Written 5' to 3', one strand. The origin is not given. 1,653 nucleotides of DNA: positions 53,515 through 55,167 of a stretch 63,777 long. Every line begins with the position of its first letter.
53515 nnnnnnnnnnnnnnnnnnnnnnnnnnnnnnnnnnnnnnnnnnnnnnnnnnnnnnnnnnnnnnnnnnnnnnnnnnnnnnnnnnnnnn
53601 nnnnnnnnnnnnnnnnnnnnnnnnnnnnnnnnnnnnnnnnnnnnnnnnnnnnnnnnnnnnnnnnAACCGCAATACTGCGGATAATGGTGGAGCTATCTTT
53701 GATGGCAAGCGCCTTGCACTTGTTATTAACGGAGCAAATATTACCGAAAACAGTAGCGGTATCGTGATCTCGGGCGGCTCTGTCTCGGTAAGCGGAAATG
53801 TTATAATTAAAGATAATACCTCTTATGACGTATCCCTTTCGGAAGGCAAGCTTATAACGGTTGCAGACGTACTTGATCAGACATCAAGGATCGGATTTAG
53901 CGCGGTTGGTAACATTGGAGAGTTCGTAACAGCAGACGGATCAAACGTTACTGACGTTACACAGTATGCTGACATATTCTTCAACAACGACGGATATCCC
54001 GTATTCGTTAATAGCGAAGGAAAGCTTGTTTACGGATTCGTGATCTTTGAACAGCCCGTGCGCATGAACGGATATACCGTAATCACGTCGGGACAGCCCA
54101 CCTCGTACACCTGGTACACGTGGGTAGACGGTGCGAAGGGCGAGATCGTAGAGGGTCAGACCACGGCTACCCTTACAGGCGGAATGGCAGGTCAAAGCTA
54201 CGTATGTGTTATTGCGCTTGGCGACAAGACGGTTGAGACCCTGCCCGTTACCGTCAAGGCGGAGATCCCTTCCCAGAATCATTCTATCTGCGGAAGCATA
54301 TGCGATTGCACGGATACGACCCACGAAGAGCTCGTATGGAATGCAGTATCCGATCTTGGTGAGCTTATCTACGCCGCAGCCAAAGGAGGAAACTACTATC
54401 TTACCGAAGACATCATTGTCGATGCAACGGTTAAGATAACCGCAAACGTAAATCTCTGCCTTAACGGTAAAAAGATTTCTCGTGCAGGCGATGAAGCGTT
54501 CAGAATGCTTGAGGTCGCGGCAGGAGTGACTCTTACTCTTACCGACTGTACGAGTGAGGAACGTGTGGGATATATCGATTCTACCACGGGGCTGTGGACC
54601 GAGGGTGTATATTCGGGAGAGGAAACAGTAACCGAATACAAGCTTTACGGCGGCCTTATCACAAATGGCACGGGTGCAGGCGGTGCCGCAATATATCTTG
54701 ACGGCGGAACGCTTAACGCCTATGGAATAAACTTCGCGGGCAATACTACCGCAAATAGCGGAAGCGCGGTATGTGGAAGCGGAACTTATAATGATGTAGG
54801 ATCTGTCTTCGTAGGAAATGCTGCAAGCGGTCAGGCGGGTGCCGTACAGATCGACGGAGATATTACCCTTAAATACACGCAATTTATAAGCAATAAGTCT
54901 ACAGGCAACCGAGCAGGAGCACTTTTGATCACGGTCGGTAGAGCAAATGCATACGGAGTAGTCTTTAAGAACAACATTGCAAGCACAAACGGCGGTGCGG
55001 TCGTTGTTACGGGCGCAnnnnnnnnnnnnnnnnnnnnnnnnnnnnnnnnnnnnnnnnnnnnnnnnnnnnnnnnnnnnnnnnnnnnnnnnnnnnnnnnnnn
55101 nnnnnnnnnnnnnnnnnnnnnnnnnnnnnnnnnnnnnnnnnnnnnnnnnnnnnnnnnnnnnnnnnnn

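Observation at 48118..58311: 3,397-aa N-terminally lipid-anchored Pmp-type beta-helix giant built from nested duplications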

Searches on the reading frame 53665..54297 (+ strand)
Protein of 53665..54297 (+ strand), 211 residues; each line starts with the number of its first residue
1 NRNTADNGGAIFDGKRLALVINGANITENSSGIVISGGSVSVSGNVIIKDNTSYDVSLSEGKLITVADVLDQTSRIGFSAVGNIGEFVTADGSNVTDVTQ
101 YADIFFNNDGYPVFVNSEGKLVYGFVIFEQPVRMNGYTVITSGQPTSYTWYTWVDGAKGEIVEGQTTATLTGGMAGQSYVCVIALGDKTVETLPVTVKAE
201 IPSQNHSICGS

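Call 14: search_protein_families(library=pfam, proteins=[window:53665-54297:+], max_evalue=1)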
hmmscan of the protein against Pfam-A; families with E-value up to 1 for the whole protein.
seq(211 aa): 2 families
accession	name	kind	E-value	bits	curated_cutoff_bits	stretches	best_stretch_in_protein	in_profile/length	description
PF23148.1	Gp77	-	0.13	13.2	27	0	160-181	44-65/84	Podophage GP4 fiber-tail adaptor protein gp77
PF22125.1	Lreu_0056_like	-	0.17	12.6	26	1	117-152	23-61/117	Hypotheical protein Lreu_0056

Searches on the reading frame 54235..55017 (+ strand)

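Call 14: search_protein_families(library=pfam, proteins=[window:54235-55017:+], max_evalue=1)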
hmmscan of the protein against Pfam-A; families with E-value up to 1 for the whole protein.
seq(261 aa): 1 family
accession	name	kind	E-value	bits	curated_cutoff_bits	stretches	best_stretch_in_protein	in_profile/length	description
PF02415.23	Chlam_PMP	-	0.013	16.1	20.6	1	242-256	2-16/19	Chlamydia polymorphic membrane protein (Chlamydia_PMP) repeat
